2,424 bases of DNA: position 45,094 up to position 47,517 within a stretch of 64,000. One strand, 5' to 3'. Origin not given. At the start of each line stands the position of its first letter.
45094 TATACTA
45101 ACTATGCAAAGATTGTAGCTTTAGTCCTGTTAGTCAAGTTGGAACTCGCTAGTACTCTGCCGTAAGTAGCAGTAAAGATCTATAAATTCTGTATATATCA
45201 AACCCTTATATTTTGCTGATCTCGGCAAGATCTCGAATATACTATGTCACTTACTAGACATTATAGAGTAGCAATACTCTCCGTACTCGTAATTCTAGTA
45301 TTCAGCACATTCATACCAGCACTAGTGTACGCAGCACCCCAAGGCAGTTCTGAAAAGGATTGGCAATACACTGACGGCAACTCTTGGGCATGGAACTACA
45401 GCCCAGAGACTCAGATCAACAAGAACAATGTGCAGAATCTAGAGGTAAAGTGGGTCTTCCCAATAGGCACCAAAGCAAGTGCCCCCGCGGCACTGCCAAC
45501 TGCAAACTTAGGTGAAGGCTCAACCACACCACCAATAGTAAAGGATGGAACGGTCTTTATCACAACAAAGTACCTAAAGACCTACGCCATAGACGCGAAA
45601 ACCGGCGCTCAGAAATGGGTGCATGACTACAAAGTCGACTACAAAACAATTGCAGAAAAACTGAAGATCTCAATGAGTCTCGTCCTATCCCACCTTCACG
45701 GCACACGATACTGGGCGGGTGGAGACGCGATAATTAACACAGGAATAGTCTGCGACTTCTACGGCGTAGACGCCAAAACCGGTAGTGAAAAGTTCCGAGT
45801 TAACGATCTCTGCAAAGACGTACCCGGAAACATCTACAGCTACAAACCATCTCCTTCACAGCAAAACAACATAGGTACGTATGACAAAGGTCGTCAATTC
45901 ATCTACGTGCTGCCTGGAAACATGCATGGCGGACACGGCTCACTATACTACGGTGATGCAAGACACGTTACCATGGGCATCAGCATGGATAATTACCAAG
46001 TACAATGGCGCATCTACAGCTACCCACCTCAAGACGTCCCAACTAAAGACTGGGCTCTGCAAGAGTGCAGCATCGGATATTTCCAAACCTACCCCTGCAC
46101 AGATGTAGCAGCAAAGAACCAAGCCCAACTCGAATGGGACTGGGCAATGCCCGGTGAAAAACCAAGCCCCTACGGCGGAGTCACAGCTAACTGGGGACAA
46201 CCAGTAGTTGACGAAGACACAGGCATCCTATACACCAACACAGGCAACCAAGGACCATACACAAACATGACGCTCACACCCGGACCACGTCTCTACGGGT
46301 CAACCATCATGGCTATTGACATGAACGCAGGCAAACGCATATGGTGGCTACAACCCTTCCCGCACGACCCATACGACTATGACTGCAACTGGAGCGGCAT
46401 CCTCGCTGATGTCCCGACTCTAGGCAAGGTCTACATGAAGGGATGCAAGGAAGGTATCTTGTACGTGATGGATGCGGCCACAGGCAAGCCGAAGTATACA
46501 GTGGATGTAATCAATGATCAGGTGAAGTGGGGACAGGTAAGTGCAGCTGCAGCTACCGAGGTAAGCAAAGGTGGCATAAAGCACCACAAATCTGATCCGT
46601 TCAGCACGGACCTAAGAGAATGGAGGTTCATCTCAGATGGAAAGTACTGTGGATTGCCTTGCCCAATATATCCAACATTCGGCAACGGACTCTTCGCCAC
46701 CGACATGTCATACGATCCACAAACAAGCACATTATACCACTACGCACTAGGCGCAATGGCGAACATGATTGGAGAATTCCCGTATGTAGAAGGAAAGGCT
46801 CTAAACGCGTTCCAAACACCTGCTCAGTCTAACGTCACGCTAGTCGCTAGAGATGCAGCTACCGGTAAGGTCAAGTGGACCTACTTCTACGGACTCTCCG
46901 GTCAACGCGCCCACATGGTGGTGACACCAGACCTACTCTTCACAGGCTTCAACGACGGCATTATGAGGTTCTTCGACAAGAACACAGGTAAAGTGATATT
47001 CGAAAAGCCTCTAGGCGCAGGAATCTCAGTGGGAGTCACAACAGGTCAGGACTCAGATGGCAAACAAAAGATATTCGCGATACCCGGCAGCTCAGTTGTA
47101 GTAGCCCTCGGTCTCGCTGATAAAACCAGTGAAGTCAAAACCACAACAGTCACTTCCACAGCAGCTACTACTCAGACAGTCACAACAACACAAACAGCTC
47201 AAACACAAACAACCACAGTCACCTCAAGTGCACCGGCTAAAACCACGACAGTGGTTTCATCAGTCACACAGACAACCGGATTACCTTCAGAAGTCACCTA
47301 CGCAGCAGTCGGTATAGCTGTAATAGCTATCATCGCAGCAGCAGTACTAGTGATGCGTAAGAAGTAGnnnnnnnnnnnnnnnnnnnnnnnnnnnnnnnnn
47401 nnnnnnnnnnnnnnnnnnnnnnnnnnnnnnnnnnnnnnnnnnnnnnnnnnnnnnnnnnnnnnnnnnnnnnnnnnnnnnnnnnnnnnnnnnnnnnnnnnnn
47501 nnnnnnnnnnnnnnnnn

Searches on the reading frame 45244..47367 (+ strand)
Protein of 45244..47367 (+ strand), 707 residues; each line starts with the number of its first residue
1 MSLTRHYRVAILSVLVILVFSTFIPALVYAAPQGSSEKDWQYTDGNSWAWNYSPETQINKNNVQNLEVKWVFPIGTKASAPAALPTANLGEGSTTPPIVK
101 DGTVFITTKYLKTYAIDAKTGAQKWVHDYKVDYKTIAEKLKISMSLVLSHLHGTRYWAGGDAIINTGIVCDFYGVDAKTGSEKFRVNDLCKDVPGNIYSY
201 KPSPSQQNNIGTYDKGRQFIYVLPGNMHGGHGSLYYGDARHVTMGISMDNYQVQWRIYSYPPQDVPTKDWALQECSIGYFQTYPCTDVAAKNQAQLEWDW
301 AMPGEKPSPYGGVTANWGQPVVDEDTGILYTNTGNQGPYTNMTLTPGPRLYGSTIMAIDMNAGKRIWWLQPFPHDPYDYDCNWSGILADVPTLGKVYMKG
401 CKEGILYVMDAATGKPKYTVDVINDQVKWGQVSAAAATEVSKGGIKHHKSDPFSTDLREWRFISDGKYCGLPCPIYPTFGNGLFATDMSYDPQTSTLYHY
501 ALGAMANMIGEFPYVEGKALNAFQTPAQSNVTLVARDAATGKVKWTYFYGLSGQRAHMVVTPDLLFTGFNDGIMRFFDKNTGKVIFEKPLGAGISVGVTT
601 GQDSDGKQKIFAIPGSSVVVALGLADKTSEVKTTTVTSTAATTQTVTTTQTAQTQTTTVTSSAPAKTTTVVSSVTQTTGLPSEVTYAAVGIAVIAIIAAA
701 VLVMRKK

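Call 3: search_protein_families(library=pfam, proteins=[window:45244-47367:+], max_evalue=1)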
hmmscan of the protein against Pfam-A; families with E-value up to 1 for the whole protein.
window:45244-47367:+ (707 aa): 4 families
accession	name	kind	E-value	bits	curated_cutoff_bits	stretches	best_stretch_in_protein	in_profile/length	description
PF01011.28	PQQ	-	1.9e-33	116.5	26.7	2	309-420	223-338/595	Glucose/ethanol/alcohol dehydrogenase, beta-propeller domain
PF13360.13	PQQ_2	-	3.9e-12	46.8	27.6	2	513-649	69-213/233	Outer membrane protein assembly factor BamB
PF13570.13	Beta-prop_ACSF4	-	0.0098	15.8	133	0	395-428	62-94/329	Beta-alanine-activating enzyme, beta-propeller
PF01456.22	Mucin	-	0.012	16.1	34.7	1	631-685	58-114/143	Mucin-like glycoprotein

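Call 80: search_solved_structures(query=window:45244-47367:+, max_evalue=0.00001, show_alignments=1)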
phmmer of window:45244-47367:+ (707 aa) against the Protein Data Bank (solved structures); distinct sequences matched with E-value up to 0.00001: 24.
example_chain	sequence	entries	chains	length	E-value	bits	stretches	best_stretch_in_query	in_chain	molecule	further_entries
6zcv_A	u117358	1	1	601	5.3e-19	71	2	311-416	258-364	Quinoprotein ethanol dehydrogenase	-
6zcw_A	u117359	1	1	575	9.7e-19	70.1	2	311-416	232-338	Quinoprotein ethanol dehydrogenase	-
1flg_A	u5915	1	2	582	4.2e-17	64.7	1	311-620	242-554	PROTEIN (QUINOPROTEIN ETHANOL DEHYDROGENASE)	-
1kb0_A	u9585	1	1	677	2.4e-15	58.8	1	264-625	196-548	quinohemoprotein alcohol dehydrogenase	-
1yiq_A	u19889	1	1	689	9.9e-15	56.8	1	311-613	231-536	Quinohemoprotein alcohol dehydrogenase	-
9m2c_A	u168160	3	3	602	1.1e-13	53.4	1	525-619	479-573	PQQ-binding-like beta-propeller repeat protein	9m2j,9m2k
8gy2_A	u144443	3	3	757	1.8e-13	52.7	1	28-415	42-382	Alcohol dehydrogenase (quinone), dehydrogenase subunit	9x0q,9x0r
7wmd_A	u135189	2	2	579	3.3e-13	51.8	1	526-618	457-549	PQQ-dependent alcohol dehydrogenase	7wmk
4cvb_A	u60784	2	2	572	1.3e-12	49.8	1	309-618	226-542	ALCOHOL DEHYDROGENASE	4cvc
4tqo_B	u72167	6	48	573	2.2e-12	49.1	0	311-430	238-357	Methanol dehydrogenase protein, large subunit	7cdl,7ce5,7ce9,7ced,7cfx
1kv9_A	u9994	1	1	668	4.2e-12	48.1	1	44-450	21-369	TYPE II QUINOHEMOPROTEIN ALCOHOL DEHYDROGENASE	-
2d0v_A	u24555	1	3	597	2.7e-11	45.5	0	311-427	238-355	methanol dehydrogenase large subunit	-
6oc5_A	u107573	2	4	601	4.1e-11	44.9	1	309-626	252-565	Lanthanide-dependent methanol dehydrogenase XoxF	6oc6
1g72_A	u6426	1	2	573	2e-10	42.6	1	311-616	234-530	METHANOL DEHYDROGENASE HEAVY SUBUNIT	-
2ad6_A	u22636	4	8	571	2.1e-10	42.5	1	311-616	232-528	Methanol dehydrogenase subunit 1 | METHANOL DEHYDROGENASE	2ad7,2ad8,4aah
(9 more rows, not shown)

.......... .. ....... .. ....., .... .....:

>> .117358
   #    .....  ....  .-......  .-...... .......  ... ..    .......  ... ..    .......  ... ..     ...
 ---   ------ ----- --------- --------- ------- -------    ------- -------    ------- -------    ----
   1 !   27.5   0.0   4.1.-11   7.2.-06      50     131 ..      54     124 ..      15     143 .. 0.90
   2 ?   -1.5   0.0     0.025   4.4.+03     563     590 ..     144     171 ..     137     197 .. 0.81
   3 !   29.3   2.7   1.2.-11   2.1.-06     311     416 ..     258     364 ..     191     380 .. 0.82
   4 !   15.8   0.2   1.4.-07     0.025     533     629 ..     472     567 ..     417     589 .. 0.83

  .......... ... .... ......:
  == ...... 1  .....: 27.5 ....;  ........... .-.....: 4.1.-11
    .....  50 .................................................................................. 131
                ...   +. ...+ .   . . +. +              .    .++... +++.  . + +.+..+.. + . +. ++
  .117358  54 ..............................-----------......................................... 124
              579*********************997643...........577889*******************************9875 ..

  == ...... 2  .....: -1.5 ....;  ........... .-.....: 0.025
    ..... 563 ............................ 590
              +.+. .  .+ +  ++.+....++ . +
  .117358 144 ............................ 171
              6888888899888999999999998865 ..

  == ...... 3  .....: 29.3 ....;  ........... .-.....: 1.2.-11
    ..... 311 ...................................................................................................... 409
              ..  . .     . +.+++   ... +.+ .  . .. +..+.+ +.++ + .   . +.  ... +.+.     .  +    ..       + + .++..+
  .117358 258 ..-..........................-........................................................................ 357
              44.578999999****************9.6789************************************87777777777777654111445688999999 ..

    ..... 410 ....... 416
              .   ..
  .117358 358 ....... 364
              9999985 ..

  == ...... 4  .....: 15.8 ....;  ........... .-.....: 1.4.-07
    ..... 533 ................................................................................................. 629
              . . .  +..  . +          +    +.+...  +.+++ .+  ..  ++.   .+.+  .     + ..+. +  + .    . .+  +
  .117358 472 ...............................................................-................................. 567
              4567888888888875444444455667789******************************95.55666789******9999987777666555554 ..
